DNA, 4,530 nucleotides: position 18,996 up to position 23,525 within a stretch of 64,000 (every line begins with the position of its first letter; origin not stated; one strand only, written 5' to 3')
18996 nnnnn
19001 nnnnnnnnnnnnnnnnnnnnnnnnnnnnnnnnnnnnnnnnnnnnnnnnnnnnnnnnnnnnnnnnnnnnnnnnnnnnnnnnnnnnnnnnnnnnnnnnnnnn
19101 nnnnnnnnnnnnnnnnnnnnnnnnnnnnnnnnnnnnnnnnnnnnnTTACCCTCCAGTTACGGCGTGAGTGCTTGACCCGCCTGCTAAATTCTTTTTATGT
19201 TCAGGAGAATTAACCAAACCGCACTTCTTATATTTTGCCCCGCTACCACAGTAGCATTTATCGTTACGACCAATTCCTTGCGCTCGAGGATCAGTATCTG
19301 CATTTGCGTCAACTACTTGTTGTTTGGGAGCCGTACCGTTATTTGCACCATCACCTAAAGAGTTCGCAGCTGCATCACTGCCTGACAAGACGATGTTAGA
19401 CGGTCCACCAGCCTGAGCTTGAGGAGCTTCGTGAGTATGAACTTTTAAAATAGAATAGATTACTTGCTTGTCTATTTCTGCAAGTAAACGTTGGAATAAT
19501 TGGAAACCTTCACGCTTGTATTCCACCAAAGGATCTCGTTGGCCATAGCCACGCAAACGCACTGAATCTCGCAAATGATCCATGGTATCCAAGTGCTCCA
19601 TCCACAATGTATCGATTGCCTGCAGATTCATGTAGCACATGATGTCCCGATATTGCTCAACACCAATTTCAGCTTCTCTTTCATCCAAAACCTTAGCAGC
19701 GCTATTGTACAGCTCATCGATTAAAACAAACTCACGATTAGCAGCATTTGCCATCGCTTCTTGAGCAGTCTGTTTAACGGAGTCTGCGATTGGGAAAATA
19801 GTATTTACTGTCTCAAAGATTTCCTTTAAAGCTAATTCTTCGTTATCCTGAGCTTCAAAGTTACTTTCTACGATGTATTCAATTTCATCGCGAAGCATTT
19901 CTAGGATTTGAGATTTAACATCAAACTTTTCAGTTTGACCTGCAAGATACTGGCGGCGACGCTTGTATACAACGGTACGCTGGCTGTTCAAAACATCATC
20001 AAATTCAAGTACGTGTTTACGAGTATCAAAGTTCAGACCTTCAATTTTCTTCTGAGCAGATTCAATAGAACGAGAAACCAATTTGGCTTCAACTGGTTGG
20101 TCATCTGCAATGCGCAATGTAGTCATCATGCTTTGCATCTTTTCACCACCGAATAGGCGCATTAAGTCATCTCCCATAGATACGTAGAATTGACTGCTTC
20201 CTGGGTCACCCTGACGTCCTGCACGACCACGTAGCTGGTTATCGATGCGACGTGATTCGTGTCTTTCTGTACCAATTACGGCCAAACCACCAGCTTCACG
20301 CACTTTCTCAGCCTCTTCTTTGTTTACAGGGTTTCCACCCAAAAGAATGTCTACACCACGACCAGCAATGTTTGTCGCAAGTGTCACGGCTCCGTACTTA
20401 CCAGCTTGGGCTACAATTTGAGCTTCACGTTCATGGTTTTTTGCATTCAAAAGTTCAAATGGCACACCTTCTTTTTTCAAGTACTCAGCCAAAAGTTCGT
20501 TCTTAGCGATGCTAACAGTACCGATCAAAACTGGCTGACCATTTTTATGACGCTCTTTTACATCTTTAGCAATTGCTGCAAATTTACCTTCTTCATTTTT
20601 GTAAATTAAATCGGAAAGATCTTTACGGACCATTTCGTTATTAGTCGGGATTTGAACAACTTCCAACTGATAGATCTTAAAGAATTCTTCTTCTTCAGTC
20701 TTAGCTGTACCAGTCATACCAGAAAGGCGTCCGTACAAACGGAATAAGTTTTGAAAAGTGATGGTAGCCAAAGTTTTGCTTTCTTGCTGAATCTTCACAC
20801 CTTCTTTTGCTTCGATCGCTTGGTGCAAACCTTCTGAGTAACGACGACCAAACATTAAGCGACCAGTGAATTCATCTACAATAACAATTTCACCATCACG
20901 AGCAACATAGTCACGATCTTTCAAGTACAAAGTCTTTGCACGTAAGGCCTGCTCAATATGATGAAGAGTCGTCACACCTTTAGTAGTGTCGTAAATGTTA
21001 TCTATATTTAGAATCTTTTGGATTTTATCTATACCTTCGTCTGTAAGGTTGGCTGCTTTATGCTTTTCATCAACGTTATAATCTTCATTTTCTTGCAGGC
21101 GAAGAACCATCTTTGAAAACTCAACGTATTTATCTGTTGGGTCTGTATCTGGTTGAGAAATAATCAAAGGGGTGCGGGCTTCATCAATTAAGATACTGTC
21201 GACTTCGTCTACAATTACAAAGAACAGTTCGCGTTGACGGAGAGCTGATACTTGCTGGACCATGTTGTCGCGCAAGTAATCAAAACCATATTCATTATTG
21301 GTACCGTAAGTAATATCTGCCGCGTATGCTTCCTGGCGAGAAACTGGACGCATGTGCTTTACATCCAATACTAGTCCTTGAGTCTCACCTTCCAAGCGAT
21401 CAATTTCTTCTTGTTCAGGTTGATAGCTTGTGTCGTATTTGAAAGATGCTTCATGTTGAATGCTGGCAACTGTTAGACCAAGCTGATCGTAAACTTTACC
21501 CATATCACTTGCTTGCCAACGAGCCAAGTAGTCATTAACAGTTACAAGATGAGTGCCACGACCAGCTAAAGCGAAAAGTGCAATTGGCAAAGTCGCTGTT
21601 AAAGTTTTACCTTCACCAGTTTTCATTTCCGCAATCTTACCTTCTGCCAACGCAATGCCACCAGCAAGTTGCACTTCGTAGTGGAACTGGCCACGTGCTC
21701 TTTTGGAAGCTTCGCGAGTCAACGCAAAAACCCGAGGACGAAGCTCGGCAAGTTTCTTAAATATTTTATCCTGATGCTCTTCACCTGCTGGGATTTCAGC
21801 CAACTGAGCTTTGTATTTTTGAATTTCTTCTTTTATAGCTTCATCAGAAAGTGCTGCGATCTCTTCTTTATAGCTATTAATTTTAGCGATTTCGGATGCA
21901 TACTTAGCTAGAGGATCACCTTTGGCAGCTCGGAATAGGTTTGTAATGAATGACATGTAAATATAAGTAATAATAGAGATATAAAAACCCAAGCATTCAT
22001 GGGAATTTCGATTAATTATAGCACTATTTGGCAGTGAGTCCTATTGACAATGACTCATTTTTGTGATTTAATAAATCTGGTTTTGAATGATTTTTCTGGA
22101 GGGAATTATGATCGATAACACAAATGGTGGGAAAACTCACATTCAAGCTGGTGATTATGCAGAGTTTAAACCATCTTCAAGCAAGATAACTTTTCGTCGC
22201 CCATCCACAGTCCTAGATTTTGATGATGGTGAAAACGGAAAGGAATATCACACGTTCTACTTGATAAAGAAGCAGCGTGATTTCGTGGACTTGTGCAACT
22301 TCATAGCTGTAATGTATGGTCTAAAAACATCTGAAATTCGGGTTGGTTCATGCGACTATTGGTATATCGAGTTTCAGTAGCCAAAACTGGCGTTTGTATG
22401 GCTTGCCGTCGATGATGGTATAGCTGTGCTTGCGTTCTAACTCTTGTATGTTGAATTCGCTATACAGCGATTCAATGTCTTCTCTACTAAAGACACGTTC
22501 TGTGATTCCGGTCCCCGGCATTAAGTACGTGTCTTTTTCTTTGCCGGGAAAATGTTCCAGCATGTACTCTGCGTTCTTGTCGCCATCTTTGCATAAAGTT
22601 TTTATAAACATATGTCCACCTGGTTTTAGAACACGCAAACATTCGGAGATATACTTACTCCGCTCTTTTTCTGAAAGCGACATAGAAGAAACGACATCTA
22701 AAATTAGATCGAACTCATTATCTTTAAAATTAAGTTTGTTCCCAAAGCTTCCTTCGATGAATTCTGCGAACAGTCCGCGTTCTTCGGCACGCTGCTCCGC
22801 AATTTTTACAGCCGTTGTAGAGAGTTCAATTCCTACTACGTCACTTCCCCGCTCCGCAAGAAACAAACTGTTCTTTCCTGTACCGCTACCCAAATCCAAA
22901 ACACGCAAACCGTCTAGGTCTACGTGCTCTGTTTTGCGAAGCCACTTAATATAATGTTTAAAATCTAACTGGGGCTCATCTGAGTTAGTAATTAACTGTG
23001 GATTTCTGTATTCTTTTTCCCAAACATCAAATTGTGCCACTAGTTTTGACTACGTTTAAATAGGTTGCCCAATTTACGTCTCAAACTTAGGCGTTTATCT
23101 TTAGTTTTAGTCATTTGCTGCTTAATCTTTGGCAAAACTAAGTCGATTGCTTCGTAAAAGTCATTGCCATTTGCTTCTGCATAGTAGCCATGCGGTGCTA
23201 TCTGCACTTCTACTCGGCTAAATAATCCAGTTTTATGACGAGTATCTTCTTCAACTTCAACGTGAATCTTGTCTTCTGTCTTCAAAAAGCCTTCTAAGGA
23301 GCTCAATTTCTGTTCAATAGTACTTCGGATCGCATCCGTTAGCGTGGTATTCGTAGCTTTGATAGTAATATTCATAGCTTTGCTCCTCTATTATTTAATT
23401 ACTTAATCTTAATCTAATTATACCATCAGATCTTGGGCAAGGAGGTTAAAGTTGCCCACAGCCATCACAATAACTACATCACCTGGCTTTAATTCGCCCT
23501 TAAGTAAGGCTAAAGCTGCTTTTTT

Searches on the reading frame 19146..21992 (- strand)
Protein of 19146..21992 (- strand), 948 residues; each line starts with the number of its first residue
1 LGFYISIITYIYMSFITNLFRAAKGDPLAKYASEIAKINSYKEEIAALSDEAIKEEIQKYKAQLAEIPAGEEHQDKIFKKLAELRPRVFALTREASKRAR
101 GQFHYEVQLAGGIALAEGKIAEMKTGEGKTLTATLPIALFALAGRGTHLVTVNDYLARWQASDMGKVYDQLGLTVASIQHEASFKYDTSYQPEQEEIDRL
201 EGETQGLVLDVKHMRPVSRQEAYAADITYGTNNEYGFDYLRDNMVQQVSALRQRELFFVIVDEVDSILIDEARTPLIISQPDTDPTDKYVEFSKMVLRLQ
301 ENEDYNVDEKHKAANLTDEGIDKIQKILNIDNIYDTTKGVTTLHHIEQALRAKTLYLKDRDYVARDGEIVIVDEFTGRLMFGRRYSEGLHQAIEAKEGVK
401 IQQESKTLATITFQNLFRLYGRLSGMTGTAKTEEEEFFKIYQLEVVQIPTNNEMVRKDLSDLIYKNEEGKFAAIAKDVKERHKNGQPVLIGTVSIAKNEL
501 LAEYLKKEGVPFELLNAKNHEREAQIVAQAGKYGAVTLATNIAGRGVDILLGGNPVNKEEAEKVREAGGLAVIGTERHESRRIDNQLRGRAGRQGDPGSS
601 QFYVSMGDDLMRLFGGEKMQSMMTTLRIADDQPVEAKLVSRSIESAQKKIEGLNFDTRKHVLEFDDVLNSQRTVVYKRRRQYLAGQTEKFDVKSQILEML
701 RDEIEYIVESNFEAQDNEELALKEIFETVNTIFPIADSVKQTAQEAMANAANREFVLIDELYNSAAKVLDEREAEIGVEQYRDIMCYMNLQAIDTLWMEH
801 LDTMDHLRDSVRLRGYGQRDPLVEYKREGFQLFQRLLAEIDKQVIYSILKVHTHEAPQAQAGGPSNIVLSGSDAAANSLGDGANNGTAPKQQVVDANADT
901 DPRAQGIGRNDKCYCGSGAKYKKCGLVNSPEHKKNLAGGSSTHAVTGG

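Call 17: search_protein_families(library=pfam, proteins=[window:19146-21992:-])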
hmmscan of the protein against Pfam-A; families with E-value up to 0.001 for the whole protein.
window:19146-21992:- (948 aa): 6 families
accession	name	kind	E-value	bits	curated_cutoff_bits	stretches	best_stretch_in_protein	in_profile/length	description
PF07517.20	SecA_DEAD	-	1.8e-106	356.1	24.6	1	18-437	3-289/290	SecA DEAD-like domain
PF21090.3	P-loop_SecA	-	1.1e-79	267.3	27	2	454-557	2-105/205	SecA P-loop domain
PF07516.18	SecA_SW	-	1.9e-58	198.3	26.7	1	633-851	1-199/200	SecA Wing and Scaffold domain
PF01043.26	SecA_PP_bind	-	4.2e-40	137.2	23.5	1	286-394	3-110/110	SecA preprotein cross-linking domain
PF02810.21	SEC-C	-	7.8e-05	22.9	20.4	1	909-924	1-16/19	SEC-C motif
PF00271.37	Helicase_C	-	0.00058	20.5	23.5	0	474-593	6-108/110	Helicase conserved C-terminal domain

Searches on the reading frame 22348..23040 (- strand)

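Call 17: search_protein_families(library=pfam, proteins=[window:22348-23040:-])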
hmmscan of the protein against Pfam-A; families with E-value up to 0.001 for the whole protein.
window:22348-23040:- (230 aa): 13 families
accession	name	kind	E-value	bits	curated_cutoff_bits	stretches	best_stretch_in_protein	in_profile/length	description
PF13649.12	Methyltransf_25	-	9.4e-22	78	27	1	47-142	1-97/97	Methyltransferase domain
PF08241.18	Methyltransf_11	-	6.2e-21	75.3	21.2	1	48-146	1-95/95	Methyltransferase domain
PF13847.12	Methyltransf_31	-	1.3e-19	70.7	27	1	43-158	3-127/145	Methyltransferase domain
PF08242.18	Methyltransf_12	-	2.5e-11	44.6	30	1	48-143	1-97/98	Methyltransferase domain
PF01209.24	Ubie_methyltran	-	1e-10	41.8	20.1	1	26-146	28-151/233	ubiE/COQ5 methyltransferase family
PF13489.12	Methyltransf_23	-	1.5e-10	41.5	27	1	38-197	17-158/164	Methyltransferase domain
PF05724.17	TPMT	-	2.3e-10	41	26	1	4-151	3-158/218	Thiopurine S-methyltransferase (TPMT)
PF03848.20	TehB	-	1.5e-09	38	20.4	1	45-147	32-133/193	Tellurite resistance protein TehB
PF02353.26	CMAS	-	1.5e-08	34.7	27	1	38-176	56-192/273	Mycolic acid cyclopropane synthetase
PF05175.20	MTS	-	5.4e-06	26.6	23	1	45-146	33-138/170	Methyltransferase small domain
PF08003.17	Methyltransf_9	-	2.4e-05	23.9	23.8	1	28-178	99-249/315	Protein of unknown function (DUF1698)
PF01728.25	FtsJ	-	4.9e-05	23.8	24.1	1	34-163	12-154/181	FtsJ-like methyltransferase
PF07021.18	MetW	-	0.00014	22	21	1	43-137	13-101/193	Methionine biosynthesis protein MetW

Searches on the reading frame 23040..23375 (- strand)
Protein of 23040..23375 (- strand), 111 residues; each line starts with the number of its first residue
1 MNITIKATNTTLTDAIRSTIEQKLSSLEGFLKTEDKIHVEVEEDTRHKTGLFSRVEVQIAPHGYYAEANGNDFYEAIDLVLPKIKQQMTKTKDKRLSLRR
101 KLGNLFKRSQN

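Call 17: search_protein_families(library=pfam, proteins=[window:23040-23375:-])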
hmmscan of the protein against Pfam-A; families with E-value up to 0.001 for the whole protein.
window:23040-23375:- (111 aa): 1 family
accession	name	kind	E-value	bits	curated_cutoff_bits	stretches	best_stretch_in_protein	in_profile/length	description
PF02482.25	Ribosomal_S30AE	-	2.8e-17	63.7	23.7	1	3-95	1-87/88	Sigma 54 modulation protein / S30EA ribosomal protein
